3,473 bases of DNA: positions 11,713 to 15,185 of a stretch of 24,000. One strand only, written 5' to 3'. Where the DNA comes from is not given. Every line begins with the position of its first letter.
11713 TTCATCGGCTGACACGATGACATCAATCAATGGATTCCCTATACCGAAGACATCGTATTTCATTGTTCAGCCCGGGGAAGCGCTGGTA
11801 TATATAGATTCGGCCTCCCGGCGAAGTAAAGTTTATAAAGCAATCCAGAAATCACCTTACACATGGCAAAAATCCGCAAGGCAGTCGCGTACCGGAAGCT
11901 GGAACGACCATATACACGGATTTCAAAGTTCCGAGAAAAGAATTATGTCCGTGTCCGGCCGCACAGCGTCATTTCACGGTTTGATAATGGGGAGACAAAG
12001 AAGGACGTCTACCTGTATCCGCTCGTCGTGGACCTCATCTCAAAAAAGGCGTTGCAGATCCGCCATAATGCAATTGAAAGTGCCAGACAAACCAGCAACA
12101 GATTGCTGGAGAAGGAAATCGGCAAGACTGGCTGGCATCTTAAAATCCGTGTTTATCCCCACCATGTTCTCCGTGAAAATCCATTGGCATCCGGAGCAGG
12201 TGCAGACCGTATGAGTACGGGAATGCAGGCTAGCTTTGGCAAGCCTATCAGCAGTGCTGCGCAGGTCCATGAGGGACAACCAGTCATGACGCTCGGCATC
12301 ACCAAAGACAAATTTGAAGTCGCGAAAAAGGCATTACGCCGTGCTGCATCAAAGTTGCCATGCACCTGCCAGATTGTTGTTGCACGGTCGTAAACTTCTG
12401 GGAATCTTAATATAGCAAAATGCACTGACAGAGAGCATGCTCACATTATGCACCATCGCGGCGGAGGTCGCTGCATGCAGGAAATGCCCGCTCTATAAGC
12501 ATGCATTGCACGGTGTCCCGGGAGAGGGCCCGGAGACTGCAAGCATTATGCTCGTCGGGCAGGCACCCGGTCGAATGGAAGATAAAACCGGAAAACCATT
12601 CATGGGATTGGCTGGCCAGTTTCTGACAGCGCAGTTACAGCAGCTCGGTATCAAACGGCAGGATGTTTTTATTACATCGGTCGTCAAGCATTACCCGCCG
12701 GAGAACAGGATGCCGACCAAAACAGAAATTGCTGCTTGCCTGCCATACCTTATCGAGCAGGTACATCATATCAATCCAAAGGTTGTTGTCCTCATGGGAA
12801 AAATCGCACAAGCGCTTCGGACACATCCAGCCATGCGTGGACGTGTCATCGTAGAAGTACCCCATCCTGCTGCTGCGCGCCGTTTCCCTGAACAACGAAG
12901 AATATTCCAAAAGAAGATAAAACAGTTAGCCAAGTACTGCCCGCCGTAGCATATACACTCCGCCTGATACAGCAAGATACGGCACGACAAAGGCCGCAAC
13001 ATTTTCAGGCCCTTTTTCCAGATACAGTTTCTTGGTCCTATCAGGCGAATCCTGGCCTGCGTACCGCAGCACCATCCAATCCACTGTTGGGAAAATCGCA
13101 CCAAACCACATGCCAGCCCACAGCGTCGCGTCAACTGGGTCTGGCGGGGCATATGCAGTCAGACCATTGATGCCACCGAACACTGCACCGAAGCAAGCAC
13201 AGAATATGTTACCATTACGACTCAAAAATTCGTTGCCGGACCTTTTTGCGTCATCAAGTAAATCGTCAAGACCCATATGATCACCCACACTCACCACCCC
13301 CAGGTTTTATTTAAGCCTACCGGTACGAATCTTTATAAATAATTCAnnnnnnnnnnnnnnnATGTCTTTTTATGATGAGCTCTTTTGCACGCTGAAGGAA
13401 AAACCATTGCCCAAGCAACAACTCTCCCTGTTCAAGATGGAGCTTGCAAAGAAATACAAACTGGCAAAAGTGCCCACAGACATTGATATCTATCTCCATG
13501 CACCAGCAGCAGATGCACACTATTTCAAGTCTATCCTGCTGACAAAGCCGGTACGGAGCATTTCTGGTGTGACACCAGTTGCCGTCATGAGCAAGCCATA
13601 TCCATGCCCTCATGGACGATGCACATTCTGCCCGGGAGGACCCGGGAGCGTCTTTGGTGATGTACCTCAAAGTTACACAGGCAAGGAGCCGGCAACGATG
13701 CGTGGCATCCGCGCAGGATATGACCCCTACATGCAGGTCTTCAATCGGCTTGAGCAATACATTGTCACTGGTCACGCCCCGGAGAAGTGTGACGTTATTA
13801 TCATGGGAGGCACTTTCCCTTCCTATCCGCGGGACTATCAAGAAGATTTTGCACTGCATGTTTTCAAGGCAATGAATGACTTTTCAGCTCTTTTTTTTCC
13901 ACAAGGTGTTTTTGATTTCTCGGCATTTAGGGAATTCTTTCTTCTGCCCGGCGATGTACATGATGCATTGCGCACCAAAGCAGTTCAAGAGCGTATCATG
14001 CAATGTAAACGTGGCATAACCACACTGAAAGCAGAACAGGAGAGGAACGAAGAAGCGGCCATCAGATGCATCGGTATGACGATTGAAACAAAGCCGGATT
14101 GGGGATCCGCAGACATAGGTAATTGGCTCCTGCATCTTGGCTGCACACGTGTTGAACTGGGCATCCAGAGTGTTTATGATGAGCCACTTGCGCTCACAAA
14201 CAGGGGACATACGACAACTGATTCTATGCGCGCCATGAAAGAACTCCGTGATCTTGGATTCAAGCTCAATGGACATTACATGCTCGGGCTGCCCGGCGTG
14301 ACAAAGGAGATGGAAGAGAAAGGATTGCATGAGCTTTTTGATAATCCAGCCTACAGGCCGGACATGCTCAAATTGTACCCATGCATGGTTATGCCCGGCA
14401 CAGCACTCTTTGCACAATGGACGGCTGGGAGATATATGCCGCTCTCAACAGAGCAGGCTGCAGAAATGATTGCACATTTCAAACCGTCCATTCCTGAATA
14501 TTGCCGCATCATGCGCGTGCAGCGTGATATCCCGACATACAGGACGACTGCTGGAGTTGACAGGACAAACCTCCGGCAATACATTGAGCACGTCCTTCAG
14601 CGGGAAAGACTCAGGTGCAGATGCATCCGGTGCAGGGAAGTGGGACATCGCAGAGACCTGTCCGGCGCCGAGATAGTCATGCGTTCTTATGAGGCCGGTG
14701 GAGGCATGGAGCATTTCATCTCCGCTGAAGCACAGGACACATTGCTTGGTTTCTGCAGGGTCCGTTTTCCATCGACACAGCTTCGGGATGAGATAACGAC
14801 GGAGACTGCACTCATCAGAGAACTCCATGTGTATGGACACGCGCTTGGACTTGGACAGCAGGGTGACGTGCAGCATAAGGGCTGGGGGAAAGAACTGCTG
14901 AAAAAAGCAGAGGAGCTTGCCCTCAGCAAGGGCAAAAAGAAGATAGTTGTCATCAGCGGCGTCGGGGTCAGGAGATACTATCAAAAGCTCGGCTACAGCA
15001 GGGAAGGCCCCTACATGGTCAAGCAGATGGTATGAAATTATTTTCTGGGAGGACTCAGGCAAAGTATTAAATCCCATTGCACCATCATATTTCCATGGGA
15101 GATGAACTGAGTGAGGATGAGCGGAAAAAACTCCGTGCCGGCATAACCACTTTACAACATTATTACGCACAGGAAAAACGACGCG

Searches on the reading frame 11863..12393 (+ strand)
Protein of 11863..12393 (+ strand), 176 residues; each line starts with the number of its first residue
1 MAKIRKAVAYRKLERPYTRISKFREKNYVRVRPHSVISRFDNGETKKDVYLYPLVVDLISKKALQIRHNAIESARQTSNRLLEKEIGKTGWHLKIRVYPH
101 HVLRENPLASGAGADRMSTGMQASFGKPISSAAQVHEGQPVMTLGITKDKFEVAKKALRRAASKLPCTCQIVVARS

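Call 42: search_protein_families(library=pfam, proteins=[window:11863-12393:+], max_evalue=0.01)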
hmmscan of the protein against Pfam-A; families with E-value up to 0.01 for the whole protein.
window:11863-12393:+ (176 aa): 1 family
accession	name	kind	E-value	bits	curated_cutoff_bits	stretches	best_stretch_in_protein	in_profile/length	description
PF00252.24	Ribosomal_L16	-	5e-30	104.6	27.9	1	24-172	7-132/132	Ribosomal protein L16p/L10e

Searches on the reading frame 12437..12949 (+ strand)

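Call 42: search_protein_families(library=pfam, proteins=[window:12437-12949:+], max_evalue=0.01)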
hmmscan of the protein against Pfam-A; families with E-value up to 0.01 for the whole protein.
window:12437-12949:+ (170 aa): 1 family
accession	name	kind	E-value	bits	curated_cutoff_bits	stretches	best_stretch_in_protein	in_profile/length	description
PF03167.25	UDG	-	6.3e-34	117.5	24.3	1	28-158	1-134/141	Uracil DNA glycosylase superfamily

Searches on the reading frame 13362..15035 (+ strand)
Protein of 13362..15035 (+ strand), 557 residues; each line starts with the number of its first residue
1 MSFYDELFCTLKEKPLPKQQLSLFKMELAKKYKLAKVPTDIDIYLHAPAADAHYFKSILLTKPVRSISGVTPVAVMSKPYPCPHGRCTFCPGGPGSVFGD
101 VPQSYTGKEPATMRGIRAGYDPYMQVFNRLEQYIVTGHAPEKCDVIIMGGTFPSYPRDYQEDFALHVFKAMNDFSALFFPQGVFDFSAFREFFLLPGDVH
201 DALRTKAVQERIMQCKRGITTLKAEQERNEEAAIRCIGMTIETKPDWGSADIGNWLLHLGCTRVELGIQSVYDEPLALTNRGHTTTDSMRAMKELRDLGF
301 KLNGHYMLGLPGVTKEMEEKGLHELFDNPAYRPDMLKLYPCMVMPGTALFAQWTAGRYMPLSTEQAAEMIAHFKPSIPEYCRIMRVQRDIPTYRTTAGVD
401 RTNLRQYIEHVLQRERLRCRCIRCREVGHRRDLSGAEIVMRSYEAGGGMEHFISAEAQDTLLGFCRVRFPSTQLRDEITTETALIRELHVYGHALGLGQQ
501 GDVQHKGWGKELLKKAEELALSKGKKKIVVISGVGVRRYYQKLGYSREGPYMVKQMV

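Call 9: search_protein_families(library=pfam, proteins=[window:13362-15035:+])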
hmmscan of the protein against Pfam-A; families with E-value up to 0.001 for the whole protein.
window:13362-15035:+ (557 aa): 6 families
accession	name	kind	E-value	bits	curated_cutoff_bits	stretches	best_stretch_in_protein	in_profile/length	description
PF16199.10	Radical_SAM_C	-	7.7e-18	64.8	31.9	1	333-412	1-83/85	Radical_SAM C-terminal domain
PF04055.27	Radical_SAM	-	3e-15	57.2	29.5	1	82-318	7-160/166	Radical SAM superfamily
PF23613.1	ELP3_N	-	4.8e-08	33.3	27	1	18-67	21-70/70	ELP3 N-terminal domain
PF00583.31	Acetyltransf_1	-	1.7e-06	28.7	20.7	1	450-545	34-116/116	Acetyltransferase (GNAT) family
PF13508.13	Acetyltransf_7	-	9.3e-05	23.2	27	1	450-546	3-83/84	Acetyltransferase (GNAT) domain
PF13673.13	Acetyltransf_10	-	0.00013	22.4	23.6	1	502-550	62-112/128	Acetyltransferase (GNAT) domain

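Call 13: find_encoding_contigs(protein=window:13362-15035:+, flank=10000, max_places=4)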
Protein window:13362-15035:+ (557 aa): no gene with exactly this product is on record in the collection.
